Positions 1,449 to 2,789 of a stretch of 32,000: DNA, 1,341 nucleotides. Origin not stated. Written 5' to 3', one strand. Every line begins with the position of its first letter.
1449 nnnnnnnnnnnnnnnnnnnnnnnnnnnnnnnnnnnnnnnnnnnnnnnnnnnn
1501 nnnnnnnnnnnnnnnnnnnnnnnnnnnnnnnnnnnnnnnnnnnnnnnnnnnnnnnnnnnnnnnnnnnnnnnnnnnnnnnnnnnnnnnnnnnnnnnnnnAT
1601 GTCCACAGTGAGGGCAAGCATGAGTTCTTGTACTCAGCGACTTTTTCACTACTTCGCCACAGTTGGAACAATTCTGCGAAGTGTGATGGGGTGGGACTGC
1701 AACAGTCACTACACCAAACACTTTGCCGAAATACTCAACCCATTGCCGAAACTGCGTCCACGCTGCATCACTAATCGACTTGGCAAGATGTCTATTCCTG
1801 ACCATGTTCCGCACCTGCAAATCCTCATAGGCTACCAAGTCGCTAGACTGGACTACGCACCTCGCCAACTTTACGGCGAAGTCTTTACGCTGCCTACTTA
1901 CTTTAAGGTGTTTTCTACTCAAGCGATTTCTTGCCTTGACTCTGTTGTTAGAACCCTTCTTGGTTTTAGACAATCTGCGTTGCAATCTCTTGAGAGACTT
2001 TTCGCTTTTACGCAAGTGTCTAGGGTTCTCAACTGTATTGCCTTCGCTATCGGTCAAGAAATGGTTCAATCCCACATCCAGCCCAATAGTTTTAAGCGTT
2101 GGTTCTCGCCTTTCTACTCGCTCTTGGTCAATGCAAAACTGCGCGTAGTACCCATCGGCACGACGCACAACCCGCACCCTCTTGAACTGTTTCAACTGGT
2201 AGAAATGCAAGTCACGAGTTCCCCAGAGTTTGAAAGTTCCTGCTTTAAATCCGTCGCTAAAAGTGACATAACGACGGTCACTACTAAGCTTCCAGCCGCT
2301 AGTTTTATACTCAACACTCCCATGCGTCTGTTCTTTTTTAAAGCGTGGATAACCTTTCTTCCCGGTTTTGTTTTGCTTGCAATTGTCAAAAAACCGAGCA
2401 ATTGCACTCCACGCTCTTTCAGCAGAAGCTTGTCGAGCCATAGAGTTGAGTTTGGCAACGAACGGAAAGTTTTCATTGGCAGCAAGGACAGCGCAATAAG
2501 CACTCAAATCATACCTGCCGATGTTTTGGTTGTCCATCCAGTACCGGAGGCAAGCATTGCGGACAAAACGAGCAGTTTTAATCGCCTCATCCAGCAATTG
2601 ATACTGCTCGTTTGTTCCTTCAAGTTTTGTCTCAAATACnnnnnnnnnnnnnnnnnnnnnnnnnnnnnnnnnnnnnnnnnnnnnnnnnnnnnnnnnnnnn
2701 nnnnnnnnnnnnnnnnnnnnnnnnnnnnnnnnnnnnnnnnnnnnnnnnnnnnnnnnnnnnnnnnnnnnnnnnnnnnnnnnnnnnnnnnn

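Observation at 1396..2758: Precisely delimited IS608-like TnpB-only element splitting a PAS histidine kinase, with a reconstructable empty site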

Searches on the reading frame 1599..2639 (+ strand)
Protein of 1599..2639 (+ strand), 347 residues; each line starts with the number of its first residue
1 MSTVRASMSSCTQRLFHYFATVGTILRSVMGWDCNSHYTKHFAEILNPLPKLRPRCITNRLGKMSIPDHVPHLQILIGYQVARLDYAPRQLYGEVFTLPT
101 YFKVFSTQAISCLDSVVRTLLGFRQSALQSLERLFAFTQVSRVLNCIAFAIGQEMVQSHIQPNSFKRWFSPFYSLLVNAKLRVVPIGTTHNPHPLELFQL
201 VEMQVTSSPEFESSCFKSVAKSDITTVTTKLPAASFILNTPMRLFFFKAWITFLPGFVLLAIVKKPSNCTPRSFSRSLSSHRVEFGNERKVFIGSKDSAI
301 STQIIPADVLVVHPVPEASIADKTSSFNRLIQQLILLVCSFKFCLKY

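Call 69: search_protein_families(library=pfam, proteins=[window:1599-2639:+], max_evalue=1)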
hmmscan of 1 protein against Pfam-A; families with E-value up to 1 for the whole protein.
window:1599-2639:+ (347 aa): 0 families

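Call 78: search_protein_representatives(protein=window:1599-2639:+)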
Query: 347 residues. Proteins with E-value up to 0.001 (for the whole library): 354; up to 1e-10: 140; up to 1e-30: 32. The best 150 are listed.
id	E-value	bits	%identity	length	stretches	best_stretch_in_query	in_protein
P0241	2.3e-136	470.7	100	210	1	29-238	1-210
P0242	1.0e-91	324.0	49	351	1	8-347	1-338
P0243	2.2e-87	309.7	53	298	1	33-313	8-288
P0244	9.2e-85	301.1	52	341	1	66-347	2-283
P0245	6.6e-66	239.1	47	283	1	8-252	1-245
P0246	1.9e-63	231.0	40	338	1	3-332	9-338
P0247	6.4e-55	203.0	43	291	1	6-235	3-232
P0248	2.9e-51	191.0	50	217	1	133-347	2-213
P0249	2.9e-48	181.1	47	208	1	92-290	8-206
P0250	7.6e-48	179.8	47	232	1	79-276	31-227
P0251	7.3e-47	176.5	64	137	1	104-235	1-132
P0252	1.1e-44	169.3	48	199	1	8-175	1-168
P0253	1.1e-43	166.2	52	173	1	77-234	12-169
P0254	1.3e-41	159.2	48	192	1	7-186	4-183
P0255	2.9e-39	151.6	45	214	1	66-228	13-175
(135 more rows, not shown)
